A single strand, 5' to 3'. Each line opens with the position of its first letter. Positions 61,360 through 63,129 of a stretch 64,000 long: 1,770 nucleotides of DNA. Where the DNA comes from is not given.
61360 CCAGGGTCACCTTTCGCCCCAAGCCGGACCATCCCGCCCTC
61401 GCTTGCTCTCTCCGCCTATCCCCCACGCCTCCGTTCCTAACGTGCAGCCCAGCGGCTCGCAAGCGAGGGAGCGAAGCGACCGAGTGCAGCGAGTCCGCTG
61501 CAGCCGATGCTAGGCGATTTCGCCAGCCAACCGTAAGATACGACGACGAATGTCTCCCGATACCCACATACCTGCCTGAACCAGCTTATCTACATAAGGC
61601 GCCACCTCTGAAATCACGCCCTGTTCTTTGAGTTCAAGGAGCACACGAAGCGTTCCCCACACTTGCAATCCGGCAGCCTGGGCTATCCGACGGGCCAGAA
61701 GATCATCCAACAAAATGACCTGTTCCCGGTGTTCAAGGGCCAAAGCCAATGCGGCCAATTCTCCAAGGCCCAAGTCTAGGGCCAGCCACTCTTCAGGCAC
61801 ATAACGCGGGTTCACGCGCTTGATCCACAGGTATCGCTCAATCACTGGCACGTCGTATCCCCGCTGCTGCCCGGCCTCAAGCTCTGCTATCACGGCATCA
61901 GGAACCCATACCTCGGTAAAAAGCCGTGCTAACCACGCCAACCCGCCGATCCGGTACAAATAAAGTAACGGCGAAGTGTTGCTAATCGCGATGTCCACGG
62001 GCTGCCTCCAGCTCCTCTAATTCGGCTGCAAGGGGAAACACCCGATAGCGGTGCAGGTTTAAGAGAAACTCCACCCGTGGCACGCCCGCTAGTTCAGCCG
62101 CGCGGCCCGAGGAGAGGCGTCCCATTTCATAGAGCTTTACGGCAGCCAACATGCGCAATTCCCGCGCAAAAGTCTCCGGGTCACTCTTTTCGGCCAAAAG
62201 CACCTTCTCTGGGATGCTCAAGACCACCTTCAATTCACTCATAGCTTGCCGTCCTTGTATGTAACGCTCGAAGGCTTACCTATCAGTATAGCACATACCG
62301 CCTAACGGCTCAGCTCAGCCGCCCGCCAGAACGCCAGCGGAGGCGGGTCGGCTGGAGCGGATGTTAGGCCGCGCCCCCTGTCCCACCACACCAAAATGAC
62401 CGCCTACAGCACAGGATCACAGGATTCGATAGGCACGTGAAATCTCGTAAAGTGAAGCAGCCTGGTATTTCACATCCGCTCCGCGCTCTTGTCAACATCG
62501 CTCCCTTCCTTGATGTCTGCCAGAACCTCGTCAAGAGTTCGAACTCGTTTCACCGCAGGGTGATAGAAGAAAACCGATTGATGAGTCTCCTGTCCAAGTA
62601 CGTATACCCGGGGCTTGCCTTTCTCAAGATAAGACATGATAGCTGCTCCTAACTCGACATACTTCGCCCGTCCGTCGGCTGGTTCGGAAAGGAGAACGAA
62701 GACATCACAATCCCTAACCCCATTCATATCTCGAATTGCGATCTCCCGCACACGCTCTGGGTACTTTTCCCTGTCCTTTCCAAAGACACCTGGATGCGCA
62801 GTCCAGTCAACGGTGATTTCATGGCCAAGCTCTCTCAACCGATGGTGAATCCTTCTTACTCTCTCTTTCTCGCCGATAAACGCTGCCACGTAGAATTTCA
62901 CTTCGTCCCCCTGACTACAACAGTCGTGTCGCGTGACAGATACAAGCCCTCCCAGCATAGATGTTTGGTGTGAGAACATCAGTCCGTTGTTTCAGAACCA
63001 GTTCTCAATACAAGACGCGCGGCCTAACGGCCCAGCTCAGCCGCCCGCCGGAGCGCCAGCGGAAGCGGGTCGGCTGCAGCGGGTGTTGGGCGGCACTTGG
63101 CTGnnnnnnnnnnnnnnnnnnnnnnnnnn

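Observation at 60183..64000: Integron cassette array (6 attC) running off the window edge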

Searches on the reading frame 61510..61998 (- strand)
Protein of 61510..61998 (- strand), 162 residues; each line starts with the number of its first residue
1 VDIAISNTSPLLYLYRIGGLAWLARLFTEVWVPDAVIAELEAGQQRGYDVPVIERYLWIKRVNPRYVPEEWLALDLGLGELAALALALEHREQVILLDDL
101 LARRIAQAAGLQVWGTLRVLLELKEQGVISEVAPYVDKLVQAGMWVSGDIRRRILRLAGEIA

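Call 8: search_protein_families(library=pfam, proteins=[window:61510-61998:-], max_evalue=0.01)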
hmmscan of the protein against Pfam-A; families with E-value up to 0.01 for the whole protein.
window:61510-61998:- (162 aa): 1 family
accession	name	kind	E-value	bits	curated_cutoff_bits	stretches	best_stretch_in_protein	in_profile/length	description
PF11848.13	DUF3368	-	5.3e-14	52.3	27.3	1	113-158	1-46/46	Domain of unknown function (DUF3368)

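Call 86: search_protein_families(library=padloc, proteins=[window:61510-61998:-], max_evalue=0.01)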
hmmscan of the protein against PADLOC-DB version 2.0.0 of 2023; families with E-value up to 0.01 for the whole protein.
window:61510-61998:- (162 aa): 7 families
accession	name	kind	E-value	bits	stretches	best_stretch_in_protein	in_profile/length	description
PDLC05071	PDC-S70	-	2.2e-45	152.7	1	1-160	1-159/161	-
PDLC05073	PDC-S70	-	6.1e-44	147.8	1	3-160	2-161/162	-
PDLC05070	PDC-S70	-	9.4e-34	114.9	1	4-160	5-161/161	-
PDLC05068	PDC-S70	-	2.4e-21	74.6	1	3-123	2-123/125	-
PDLC05074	PDC-S70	-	1.2e-18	65.5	1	55-159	20-126/127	-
PDLC05069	PDC-S70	-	4.4e-12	44.1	1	5-129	3-127/161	-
PDLC05072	PDC-S70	-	2e-11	42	1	3-150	10-158/167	-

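Call 87: search_protein_families(library=ncbifam, proteins=[window:61510-61998:-], max_evalue=0.01)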
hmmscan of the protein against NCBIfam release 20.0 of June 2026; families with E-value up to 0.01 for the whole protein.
window:61510-61998:- (162 aa): 0 families

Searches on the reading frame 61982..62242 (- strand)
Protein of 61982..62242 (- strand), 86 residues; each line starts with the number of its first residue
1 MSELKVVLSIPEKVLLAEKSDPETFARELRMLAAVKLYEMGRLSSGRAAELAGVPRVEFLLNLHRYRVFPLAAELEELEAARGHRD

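Call 8: search_protein_families(library=pfam, proteins=[window:61982-62242:-], max_evalue=0.01)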
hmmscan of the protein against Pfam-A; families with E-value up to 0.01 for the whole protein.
window:61982-62242:- (86 aa): 1 family
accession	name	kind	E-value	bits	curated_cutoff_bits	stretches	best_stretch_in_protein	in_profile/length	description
PF03683.19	UPF0175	-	7.8e-24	83.6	27.9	1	10-79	1-70/75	Uncharacterised protein family (UPF0175)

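Call 16: find_encoding_contigs(protein=window:61982-62242:-, flank=10000, max_places=8)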
Protein window:61982-62242:- (86 aa): 4 contigs read that carry it; 4 places shown.
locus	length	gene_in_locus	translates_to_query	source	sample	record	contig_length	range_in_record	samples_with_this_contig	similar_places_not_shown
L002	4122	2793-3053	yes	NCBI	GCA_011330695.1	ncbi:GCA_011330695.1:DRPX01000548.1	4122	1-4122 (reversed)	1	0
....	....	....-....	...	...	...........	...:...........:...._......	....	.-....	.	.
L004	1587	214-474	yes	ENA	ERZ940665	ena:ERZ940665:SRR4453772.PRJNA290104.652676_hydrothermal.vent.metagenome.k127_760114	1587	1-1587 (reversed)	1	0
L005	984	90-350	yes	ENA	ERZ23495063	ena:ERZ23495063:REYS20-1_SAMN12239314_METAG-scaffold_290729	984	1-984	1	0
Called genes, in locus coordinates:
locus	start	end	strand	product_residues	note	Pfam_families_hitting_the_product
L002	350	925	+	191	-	PF18967:PycTM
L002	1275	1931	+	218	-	PF01966:HD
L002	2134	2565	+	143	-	-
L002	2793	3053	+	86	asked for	PF03683:UPF0175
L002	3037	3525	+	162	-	PF11848:DUF3368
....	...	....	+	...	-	-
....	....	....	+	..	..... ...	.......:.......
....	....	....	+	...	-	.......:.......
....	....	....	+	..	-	-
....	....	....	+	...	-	-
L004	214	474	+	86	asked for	PF03683:UPF0175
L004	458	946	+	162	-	PF11848:DUF3368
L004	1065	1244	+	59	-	-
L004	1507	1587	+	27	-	?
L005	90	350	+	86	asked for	PF03683:UPF0175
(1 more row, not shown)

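Call 86: search_protein_families(library=padloc, proteins=[window:61982-62242:-], max_evalue=0.01)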
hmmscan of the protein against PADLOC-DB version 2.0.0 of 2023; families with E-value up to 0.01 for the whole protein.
window:61982-62242:- (86 aa): 2 families
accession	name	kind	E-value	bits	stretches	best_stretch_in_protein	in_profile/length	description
PDLC05076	PDC-S70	-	4.3e-06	24.9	1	34-79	32-79/94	-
PDLC05075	PDC-S70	-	0.00021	19.6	1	23-68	18-63/83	-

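Call 87: search_protein_families(library=ncbifam, proteins=[window:61982-62242:-], max_evalue=0.01)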
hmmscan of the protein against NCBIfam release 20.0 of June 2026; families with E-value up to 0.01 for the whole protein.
window:61982-62242:- (86 aa): 0 families

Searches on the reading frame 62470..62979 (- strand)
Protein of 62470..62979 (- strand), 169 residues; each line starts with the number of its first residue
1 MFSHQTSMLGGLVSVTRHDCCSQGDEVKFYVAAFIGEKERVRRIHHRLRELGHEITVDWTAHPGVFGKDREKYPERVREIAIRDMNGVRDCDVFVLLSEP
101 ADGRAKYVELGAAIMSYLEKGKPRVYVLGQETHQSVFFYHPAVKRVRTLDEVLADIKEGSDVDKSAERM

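Call 8: search_protein_families(library=pfam, proteins=[window:62470-62979:-], max_evalue=0.01)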
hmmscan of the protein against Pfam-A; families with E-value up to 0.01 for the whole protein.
window:62470-62979:- (169 aa): 1 family
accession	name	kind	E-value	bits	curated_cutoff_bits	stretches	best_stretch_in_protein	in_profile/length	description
PF05014.21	Nuc_deoxyrib_tr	-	0.0019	18.8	28.8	1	37-114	13-87/117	Nucleoside 2-deoxyribosyltransferase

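Call 14: find_encoding_contigs(protein=window:62470-62979:-, flank=10000, max_places=8)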
Protein window:62470-62979:- (169 aa): no gene with exactly this product is on record in the collection.

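Call 15: find_encoding_contigs(protein=window:62473-62901:-, flank=10000, max_places=8)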
Protein seq(143 aa) (143 aa): no gene with exactly this product is on record in the collection.

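Call 86: search_protein_families(library=padloc, proteins=[window:62470-62901:-], max_evalue=0.01)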
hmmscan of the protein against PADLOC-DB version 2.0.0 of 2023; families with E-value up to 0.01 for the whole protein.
window:62470-62901:- (143 aa): 0 families

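Call 87: search_protein_families(library=ncbifam, proteins=[window:62470-62901:-], max_evalue=0.01)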
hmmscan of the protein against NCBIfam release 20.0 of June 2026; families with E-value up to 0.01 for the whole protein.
window:62470-62901:- (143 aa): 0 families

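Call 96: search_solved_structures(query=window:62473-62901:-, max_evalue=1)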
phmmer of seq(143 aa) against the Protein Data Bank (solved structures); distinct sequences matched with E-value up to 1: 0.
